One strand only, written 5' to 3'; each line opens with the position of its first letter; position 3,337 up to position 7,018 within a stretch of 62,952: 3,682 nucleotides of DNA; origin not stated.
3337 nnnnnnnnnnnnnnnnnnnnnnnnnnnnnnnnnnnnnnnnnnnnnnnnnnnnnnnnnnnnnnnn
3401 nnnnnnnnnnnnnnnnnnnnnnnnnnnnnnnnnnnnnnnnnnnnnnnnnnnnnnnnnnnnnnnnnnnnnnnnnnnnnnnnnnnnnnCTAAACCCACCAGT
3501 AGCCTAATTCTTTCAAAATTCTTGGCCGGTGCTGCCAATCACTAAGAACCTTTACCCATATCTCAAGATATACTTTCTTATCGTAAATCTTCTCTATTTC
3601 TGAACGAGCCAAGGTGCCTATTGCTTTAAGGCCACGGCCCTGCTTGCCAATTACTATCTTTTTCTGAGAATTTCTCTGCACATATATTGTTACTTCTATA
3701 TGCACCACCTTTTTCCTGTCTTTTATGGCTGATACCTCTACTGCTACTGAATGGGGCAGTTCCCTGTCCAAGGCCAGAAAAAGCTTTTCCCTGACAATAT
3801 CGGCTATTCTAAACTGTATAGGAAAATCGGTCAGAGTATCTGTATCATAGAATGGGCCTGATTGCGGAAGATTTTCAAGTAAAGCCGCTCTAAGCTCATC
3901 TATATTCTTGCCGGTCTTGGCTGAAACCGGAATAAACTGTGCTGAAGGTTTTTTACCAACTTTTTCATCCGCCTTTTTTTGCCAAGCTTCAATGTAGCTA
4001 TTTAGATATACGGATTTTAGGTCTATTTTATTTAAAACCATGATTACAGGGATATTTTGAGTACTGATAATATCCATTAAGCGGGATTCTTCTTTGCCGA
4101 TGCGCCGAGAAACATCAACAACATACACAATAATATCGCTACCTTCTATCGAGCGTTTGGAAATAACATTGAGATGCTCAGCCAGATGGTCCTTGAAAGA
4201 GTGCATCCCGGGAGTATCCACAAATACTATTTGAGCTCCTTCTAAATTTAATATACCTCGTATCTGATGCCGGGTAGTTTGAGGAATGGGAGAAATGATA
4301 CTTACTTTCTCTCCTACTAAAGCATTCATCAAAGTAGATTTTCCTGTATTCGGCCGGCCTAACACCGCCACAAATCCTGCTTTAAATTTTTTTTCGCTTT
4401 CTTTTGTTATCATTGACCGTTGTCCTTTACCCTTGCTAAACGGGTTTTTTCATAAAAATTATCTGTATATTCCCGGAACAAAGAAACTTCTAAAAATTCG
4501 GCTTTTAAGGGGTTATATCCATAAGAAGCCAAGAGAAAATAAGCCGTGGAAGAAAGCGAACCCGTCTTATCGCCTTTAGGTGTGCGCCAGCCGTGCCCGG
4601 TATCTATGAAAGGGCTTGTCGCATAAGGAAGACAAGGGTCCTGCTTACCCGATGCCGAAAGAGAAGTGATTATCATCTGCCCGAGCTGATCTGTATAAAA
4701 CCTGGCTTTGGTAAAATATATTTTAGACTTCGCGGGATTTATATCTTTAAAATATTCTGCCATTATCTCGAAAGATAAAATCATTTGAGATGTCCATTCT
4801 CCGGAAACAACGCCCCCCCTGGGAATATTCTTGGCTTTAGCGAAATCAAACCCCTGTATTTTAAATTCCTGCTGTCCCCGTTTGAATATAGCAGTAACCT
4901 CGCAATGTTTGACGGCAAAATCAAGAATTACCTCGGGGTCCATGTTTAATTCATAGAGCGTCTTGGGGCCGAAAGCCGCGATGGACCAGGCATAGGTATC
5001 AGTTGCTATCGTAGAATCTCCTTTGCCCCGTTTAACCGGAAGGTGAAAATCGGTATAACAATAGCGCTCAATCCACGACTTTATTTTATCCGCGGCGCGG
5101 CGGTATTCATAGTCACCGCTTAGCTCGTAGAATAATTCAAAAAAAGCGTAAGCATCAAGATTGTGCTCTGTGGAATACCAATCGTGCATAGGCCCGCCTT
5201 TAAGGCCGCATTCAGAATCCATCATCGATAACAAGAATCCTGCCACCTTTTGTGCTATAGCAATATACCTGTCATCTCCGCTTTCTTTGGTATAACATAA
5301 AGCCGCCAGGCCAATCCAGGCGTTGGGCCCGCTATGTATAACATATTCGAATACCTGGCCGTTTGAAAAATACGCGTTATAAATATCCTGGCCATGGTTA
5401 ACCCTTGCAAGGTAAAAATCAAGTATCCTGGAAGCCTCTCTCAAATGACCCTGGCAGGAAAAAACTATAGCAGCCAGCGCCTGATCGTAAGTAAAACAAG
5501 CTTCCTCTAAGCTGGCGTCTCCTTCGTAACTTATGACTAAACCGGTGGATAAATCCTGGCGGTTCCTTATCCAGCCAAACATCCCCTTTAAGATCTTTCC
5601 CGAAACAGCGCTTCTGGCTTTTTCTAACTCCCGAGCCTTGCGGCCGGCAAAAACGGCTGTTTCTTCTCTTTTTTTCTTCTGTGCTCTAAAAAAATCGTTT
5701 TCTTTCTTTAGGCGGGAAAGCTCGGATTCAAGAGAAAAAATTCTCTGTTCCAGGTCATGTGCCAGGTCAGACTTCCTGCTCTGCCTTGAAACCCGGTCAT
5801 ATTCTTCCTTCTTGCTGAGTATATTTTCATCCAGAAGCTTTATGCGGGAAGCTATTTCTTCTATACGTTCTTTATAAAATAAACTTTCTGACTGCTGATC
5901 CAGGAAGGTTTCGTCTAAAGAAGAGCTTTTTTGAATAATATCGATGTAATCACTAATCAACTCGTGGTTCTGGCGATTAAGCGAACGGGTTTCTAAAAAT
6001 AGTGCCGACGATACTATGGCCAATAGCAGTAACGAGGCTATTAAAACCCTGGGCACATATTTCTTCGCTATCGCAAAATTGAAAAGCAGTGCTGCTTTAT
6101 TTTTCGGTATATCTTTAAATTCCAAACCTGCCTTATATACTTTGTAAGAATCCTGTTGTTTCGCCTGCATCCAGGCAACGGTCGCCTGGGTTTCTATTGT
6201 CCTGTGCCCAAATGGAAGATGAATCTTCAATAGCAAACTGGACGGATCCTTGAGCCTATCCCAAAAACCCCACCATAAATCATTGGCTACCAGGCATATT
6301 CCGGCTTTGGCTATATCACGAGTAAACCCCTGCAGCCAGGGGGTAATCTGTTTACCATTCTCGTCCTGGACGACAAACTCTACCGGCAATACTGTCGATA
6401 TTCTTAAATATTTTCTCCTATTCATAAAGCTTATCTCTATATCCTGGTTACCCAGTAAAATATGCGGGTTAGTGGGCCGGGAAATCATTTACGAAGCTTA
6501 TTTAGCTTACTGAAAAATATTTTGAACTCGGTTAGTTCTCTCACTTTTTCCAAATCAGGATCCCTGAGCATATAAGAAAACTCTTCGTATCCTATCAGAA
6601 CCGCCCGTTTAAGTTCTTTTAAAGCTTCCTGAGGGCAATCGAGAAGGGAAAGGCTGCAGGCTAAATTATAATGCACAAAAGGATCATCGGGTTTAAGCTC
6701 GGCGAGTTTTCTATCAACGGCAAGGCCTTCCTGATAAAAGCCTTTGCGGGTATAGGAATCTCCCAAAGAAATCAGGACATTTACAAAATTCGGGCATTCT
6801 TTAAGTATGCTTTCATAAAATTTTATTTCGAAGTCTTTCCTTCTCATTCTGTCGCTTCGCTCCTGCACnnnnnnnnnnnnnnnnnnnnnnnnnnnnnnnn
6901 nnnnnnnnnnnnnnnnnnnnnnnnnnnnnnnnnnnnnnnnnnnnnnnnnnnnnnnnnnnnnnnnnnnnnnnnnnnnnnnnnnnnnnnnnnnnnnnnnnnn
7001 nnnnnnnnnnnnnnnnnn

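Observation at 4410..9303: PilZ-TM-coiled-coil-glycosidase-like protein in an envelope-modifying operon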

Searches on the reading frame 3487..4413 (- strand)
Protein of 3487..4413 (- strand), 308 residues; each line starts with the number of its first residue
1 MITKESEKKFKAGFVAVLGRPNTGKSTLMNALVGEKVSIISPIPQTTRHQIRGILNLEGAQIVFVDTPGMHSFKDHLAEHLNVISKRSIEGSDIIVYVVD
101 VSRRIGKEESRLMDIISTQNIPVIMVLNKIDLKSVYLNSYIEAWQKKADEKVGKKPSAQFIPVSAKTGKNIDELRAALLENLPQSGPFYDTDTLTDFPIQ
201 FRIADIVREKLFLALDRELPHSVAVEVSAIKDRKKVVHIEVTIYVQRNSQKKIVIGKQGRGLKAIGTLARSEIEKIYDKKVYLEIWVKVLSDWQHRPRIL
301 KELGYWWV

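Call 4: search_protein_families(library=pfam, proteins=[window:3487-4413:-], max_evalue=0.1)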
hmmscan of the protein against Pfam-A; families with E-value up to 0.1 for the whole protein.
window:3487-4413:- (308 aa): 23 families
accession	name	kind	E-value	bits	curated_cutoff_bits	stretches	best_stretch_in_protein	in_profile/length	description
PF01926.29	MMR_HSR1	-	3.5e-28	98.4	21.9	1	15-129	2-113/113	50S ribosome-binding GTPase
PF07650.23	KH_2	-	7e-19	67.9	22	1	218-294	1-78/78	KH domain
PF00009.33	GTP_EFTU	-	6.3e-17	62.2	26.5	1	58-183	67-187/188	Elongation factor Tu GTP binding domain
PF02421.24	FeoB_N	-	1.3e-15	57.7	27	1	15-177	3-155/156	Ferrous iron transport protein B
PF00350.29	Dynamin_N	-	7.7e-14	52.5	27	2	55-130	96-168/168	Dynamin family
PF03193.22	RsgA_GTPase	-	3e-10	40.6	30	2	7-73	101-171/174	RsgA GTPase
PF04548.22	AIG1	-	9.9e-10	38.5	27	1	16-116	4-107/212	AIG1 family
PF00025.27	Arf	-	2.8e-08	33.9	22.3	1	10-181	12-173/174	ADP-ribosylation factor family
PF00071.28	Ras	-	5e-07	29.9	21.6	1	16-181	3-159/162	Ras family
PF03029.23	ATP_bind_1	-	1.2e-05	25.7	27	1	52-142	83-177/240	Conserved hypothetical ATP binding protein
PF16897.10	MMR_HSR1_Xtn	-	2.6e-05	24.6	35.2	1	110-182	43-104/106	C-terminal region of MMR_HSR1 domain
PF09439.16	SRPRB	-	0.00043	20.1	25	1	15-102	6-83/178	Signal recognition particle receptor beta subunit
PF13401.12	AAA_22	-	0.0011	19.7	27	1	10-79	3-53/130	AAA domain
PF10662.15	PduV-EutP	-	0.0012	19.1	21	1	16-178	5-141/143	Ethanolamine utilisation - propanediol utilisation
PF13083.13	KH_KhpA-B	-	0.0016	18.8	32.1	1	220-285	15-73/73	KhpA/KhpB, KH domain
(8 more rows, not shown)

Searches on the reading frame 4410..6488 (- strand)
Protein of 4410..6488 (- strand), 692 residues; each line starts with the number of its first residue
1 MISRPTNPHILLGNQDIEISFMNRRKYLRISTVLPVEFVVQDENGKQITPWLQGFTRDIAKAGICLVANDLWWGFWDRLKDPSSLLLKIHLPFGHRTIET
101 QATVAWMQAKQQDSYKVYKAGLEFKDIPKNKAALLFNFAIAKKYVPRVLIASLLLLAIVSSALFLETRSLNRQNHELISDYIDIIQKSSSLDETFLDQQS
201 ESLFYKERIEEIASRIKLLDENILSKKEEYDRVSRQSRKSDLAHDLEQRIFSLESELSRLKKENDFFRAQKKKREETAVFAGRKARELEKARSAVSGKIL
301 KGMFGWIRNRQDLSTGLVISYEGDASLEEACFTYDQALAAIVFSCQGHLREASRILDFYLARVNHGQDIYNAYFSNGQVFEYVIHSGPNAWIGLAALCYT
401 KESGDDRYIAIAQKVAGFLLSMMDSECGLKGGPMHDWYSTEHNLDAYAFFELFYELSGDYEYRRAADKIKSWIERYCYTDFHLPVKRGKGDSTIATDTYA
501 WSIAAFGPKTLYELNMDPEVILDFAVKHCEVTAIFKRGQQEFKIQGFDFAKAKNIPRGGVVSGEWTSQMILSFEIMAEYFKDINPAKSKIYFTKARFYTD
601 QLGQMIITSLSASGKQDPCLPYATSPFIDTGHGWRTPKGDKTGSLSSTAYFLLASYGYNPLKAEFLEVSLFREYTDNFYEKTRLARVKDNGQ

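Call 4: search_protein_families(library=pfam, proteins=[window:4410-6488:-], max_evalue=0.1)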
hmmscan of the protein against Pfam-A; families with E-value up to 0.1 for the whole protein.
window:4410-6488:- (692 aa): 4 families
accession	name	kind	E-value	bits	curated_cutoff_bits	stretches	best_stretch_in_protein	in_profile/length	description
PF07238.19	PilZ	-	9.5e-08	32.7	22.5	1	23-138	1-99/102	PilZ domain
PF25764.1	KIF21A_4th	-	0.017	15.2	33.1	1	195-279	9-92/183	KIF21A-like domain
PF05837.17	CENP-H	-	0.058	13.7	29.9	1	170-248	87-165/202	Centromere protein H (CENP-H)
PF12700.13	HlyD_2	-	0.086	12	25.1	0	205-299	103-198/416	HlyD family secretion protein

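Call 5: search_protein_families(library=ncbifam, proteins=[window:4410-6488:-], max_evalue=0.1)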
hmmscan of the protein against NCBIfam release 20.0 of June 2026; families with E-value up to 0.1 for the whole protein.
window:4410-6488:- (692 aa): 2 families
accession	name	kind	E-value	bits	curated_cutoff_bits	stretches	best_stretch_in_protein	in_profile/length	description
TIGR02266.1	gmx_TIGR02266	paralog_domain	0.00042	20.4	68.7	1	52-135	17-91/96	TIGR02266 family protein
TIGR02168.1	SMC_prok_B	equivalog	0.0065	14.2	567.35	1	167-298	255-387/1181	chromosome segregation protein SMC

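Call 7: search_solved_structures(query=window:4413-6488:-, max_evalue=10, show_alignments=2)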
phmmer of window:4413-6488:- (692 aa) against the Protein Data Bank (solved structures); distinct sequences matched with E-value up to 10: 10.
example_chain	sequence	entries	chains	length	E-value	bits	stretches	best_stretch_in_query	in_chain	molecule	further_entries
5apq_A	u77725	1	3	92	0.27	12.9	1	204-262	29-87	GENERAL CONTROL PROTEIN GCN4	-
5aps_A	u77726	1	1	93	0.65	11.7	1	205-262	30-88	GENERAL CONTROL PROTEIN GCN4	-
5apx_A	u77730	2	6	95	0.68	11.6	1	204-262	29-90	GENERAL CONTROL PROTEIN GCN4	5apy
5apw_A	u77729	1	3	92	1.3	10.7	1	204-262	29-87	GENERAL CONTROL PROTEIN GCN4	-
5apt_A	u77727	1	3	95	1.4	10.6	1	205-262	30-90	GENERAL CONTROL PROTEIN GCN4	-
6pfp_A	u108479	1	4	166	3.5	9.3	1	175-271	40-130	Myosin-7 fused to GP7 and EB1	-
9jc1_A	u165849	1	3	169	5.3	8.7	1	149-260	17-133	ATP synthase subunit b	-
5c22_A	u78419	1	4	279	7.3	8.2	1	168-264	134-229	Chromosomal hemolysin D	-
6n2y_b2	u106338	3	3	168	8.2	8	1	149-260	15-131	ATP synthase subunit b | Bacillus PS3 ATP synthase subunit b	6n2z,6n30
8dck_C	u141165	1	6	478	8.9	7.9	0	168-264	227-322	Membrane fusion protein (MFP) family protein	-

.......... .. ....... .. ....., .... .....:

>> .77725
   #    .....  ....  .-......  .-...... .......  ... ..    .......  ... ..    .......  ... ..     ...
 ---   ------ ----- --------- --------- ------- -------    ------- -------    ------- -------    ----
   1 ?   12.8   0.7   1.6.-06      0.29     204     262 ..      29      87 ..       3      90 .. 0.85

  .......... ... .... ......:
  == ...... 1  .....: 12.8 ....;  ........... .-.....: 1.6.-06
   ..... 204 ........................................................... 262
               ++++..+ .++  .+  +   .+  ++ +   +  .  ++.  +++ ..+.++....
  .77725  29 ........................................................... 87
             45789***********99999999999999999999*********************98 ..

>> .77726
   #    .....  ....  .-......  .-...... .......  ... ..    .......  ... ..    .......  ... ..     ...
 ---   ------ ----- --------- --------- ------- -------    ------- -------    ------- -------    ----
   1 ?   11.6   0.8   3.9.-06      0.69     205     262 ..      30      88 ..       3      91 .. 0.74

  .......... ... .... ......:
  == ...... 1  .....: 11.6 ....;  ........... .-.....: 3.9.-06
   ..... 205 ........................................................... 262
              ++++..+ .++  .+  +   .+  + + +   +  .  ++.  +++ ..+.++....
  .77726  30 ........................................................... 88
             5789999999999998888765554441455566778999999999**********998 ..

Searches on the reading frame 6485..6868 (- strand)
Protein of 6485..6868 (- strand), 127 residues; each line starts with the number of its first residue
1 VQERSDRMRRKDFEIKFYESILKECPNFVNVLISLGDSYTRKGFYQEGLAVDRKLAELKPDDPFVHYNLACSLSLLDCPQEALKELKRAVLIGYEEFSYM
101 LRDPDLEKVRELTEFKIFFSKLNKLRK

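Call 4: search_protein_families(library=pfam, proteins=[window:6485-6868:-], max_evalue=0.1)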
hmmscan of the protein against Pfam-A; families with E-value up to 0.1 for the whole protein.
window:6485-6868:- (127 aa): 10 families
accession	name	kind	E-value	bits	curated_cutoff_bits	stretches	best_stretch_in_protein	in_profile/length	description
PF13431.12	TPR_17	-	1e-06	29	24.4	1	54-83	4-33/34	Tetratricopeptide repeat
PF07719.23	TPR_2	-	8.5e-06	26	27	1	64-91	2-29/34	Tetratricopeptide repeat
PF13414.12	TPR_11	-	0.0011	19.1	26.8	1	36-70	1-35/42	TPR repeat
PF13428.12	TPR_14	-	0.0026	18.7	23.5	0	30-70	2-42/44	Tetratricopeptide repeat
PF11846.14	Wzy_C_2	-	0.0026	18.2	28.5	1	43-90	127-173/191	Virulence factor membrane-bound polymerase, C-terminal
PF22316.2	ABhydrolase-like_N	-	0.0033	17.7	27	1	67-118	40-94/106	A/B hydrolase-like, N-terminal domain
PF00515.34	TPR_1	-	0.0043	17.3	27.8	0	65-90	3-28/34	Tetratricopeptide repeat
PF13371.12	TPR_9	-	0.015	15.7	35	1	38-112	4-71/73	Tetratricopeptide repeat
PF25062.1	ARM_TT21_N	-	0.025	14.8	40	1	39-88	4-52/222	Tetratricopeptide repeat protein 21 N-terminal ARM repeat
PF13424.12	TPR_12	-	0.054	14.1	30.1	0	31-89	5-71/77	Tetratricopeptide repeat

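Call 5: search_protein_families(library=ncbifam, proteins=[window:6485-6868:-], max_evalue=0.1)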
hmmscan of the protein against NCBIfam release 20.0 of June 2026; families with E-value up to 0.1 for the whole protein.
window:6485-6868:- (127 aa): 5 families
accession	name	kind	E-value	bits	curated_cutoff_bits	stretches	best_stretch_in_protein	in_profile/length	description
NF047558.1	TPR_END_plus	domain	6.8e-13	48.4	32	1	65-116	1-52/56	TPR end-of-group domain-containing protein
NF040959.1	MamA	equivalog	3e-05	23.6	200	1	14-98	90-174/204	magnetosome protein MamA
NF033920.0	C39_PA2778_fam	equivalog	5.4e-05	22.7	150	1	10-91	171-252/255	PA2778 family cysteine peptidase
TIGR02917.1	PEP_TPR_lipo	equivalog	0.00038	18.4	312.2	1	16-89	757-829/899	XrtA/PEP-CTERM system TPR-repeat protein PrsT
TIGR02552.1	LcrH_SycD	equivalog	0.00044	20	104.8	1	32-96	55-119/136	SycD/LcrH family type III secretion system chaperone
